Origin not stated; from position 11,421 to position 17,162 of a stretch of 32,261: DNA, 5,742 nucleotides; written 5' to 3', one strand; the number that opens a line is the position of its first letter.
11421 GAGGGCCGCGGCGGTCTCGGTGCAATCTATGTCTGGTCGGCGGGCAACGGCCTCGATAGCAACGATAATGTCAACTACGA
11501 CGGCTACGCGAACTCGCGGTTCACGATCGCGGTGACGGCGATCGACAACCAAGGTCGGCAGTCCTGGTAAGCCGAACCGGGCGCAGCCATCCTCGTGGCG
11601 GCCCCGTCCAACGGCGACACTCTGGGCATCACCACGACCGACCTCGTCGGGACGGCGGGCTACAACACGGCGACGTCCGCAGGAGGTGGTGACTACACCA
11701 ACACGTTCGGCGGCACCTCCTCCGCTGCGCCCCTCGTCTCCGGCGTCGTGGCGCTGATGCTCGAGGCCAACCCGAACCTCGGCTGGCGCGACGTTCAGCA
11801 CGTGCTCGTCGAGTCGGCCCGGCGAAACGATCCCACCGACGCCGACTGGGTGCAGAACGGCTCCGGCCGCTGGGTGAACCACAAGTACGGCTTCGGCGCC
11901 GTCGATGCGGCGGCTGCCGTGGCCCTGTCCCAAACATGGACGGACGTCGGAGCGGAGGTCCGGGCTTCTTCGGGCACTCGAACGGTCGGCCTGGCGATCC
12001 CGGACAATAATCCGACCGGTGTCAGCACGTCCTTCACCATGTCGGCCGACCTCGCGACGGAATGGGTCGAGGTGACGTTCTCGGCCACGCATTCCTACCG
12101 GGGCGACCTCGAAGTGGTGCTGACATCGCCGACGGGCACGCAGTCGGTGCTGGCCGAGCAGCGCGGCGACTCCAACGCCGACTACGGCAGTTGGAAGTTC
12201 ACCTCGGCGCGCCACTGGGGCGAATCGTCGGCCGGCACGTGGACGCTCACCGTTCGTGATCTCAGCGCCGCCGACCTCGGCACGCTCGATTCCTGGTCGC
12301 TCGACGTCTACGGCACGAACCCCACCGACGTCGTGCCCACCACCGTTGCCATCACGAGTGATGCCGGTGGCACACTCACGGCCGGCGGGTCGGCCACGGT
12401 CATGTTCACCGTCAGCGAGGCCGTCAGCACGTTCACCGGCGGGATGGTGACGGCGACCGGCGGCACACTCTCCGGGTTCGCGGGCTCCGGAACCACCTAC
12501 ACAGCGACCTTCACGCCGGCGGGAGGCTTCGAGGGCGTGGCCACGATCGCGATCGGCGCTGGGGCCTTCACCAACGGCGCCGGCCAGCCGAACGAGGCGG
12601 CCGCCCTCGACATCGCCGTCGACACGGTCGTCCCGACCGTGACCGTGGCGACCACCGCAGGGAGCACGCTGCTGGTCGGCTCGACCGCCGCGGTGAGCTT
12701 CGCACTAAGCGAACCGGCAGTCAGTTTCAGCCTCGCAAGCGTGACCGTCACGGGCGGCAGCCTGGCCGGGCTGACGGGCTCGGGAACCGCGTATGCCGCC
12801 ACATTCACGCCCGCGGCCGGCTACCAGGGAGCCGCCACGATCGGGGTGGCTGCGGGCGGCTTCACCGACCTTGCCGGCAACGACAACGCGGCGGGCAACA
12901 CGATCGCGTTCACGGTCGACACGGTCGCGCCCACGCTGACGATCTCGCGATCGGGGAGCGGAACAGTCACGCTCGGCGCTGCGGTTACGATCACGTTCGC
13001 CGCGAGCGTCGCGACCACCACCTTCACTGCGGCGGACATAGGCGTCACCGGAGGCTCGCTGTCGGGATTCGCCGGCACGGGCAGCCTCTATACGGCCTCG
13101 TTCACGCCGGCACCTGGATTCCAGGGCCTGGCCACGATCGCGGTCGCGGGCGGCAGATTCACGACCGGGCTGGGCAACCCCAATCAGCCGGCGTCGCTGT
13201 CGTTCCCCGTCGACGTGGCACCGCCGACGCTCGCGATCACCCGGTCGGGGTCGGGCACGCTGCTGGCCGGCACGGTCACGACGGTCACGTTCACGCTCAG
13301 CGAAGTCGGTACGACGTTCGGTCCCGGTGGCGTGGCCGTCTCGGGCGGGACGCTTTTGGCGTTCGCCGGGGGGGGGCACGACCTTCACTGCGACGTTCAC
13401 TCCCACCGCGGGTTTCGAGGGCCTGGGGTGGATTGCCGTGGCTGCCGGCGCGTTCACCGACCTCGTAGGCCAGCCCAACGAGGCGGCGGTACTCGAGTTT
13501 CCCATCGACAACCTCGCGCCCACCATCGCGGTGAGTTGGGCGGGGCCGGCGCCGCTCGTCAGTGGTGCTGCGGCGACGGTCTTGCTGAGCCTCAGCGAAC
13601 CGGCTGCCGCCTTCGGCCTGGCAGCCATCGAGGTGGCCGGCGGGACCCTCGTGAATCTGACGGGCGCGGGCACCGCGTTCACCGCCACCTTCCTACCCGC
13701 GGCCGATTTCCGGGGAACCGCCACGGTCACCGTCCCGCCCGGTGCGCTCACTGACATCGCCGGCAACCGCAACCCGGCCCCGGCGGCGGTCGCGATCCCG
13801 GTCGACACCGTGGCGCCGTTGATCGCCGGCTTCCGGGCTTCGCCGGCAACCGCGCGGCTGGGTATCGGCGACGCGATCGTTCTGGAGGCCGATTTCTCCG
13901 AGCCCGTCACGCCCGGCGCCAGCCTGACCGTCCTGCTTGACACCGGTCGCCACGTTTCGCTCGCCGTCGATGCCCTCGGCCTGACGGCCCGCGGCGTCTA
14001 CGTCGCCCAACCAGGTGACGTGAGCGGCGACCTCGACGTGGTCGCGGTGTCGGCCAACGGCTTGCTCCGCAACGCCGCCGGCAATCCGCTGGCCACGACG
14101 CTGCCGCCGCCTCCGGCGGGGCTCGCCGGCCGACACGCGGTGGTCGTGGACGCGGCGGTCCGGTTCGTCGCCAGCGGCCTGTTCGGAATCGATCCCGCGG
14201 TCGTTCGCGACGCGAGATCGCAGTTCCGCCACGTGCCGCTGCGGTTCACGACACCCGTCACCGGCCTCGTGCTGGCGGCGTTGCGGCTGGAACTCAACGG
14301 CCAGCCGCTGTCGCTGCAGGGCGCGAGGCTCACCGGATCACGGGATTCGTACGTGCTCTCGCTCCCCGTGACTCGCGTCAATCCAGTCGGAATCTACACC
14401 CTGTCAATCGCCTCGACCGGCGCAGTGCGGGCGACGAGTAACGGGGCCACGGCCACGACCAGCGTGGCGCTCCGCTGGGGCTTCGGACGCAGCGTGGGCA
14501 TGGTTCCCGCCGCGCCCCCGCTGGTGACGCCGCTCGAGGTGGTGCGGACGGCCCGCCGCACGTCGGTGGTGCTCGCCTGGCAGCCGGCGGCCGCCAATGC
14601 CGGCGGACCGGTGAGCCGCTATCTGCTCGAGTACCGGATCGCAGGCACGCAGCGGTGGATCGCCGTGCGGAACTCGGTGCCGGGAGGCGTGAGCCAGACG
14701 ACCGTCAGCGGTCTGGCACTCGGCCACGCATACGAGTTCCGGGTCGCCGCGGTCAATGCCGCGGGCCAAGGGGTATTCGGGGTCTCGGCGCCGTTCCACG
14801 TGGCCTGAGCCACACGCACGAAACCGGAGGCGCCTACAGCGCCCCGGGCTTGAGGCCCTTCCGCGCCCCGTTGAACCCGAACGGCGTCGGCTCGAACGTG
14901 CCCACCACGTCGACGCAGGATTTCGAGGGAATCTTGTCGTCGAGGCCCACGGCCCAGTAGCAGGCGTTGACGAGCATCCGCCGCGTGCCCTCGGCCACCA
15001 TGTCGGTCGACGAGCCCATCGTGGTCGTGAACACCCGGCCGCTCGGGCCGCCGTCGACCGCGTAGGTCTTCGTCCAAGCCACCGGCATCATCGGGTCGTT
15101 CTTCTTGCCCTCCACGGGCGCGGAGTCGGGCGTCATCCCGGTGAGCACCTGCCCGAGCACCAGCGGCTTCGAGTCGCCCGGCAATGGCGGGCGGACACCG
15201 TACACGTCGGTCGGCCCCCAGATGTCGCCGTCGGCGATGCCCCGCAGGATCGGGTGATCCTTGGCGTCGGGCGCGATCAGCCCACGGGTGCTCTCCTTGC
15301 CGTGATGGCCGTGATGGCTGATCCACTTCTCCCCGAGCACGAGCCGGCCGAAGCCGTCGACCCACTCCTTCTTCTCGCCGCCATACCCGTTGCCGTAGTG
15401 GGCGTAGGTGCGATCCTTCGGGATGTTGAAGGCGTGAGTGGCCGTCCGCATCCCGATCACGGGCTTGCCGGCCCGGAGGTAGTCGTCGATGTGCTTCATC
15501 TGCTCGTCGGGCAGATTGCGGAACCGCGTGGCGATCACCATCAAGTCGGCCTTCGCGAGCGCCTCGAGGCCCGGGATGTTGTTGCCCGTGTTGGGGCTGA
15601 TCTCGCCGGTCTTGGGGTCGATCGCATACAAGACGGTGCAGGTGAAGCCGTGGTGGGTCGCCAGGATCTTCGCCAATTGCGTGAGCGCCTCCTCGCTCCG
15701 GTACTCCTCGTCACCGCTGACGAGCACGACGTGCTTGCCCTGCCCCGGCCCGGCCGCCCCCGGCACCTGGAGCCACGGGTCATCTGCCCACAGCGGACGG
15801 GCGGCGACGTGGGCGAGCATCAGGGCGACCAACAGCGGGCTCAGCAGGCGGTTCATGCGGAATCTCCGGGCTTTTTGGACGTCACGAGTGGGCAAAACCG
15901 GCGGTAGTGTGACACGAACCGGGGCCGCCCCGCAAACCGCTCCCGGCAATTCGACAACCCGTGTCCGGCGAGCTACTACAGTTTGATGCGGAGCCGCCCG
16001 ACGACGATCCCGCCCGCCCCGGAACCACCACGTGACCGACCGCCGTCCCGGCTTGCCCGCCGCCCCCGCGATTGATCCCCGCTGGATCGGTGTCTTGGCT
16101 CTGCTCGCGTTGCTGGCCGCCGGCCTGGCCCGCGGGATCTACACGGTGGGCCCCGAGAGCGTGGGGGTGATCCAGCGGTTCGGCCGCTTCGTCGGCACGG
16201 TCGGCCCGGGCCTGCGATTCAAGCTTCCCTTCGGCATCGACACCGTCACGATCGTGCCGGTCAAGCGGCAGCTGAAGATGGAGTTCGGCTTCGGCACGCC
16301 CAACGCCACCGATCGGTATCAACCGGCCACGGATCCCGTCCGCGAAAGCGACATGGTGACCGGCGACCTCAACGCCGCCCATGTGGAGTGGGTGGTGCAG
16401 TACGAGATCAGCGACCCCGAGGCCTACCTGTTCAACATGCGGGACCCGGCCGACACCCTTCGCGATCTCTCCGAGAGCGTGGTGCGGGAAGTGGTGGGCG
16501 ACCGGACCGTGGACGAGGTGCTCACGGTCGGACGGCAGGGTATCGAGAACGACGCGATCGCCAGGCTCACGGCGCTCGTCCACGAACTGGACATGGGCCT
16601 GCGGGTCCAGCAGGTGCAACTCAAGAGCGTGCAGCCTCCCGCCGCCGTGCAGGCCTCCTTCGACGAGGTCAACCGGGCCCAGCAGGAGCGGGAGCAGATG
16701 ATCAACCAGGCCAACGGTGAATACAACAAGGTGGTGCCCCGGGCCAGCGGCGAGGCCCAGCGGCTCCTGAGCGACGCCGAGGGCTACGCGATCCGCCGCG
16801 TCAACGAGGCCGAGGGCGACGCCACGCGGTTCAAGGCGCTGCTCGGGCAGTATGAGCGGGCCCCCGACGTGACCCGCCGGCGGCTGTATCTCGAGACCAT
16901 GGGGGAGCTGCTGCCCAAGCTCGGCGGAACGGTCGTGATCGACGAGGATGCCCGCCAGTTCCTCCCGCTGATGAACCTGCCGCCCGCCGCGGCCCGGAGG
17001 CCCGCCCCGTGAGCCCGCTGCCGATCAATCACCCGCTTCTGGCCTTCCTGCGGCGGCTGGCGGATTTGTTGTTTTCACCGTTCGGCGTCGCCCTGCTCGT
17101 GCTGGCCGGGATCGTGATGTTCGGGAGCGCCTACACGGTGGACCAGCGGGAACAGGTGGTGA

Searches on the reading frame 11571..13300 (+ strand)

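Call 9: search_protein_families(library=pfam, proteins=[window:11571-13300:+], max_evalue=0.01)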
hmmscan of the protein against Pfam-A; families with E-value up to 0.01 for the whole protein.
window:11571-13300:+ (576 aa): 4 families
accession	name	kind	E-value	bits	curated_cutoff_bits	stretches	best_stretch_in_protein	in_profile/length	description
PF19078.6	Big_12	-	1.8e-48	163.4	27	3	351-447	1-100/102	Bacterial Ig-like domain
PF01483.27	P_proprotein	-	3.5e-27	94.8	21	1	164-245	2-85/86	Proprotein convertase P-domain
PF00082.27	Peptidase_S8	-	1.7e-13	50.9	21.8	1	27-109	217-288/288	Subtilase family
PF13750.12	Big_3_3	-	0.0045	17.1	27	0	321-397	14-90/157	Bacterial Ig-like domain (group 3)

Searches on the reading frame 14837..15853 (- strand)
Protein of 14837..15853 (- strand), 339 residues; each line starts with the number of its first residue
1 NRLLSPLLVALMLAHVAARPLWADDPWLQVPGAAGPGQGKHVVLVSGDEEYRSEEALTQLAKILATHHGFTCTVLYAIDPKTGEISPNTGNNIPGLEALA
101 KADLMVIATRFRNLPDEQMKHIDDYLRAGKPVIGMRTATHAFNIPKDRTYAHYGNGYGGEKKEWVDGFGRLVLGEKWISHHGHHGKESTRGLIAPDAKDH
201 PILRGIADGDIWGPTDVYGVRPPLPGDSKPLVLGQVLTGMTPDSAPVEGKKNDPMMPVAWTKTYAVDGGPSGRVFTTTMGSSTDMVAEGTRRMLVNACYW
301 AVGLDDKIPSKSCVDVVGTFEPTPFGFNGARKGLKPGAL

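Call 40: search_protein_families(library=pfam, proteins=[window:14837-15853:-], max_evalue=0.001)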
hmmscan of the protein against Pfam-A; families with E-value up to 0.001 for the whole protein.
window:14837-15853:- (339 aa): 1 family
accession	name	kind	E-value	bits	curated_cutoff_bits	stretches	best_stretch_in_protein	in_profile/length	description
PF06283.17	ThuA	-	2.4e-12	48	33.4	1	45-301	5-209/209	Trehalose utilisation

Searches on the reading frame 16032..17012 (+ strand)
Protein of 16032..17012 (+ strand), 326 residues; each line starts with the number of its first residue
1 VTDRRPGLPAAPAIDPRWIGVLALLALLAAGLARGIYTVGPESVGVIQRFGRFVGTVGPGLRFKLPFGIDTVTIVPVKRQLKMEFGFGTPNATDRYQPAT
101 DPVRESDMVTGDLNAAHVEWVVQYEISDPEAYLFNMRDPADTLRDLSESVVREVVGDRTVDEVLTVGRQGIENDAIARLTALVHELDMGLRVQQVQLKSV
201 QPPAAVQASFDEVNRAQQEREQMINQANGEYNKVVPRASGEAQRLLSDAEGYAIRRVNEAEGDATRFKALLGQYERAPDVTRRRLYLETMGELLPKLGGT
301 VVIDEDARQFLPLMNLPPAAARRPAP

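Call 40: search_protein_families(library=pfam, proteins=[window:16032-17012:+], max_evalue=0.001)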
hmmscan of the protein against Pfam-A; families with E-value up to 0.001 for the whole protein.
window:16032-17012:+ (326 aa): 1 family
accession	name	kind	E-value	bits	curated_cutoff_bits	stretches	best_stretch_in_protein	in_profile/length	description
PF01145.31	Band_7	-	2.7e-30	106.2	23.6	1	38-230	2-175/176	SPFH domain / Band 7 family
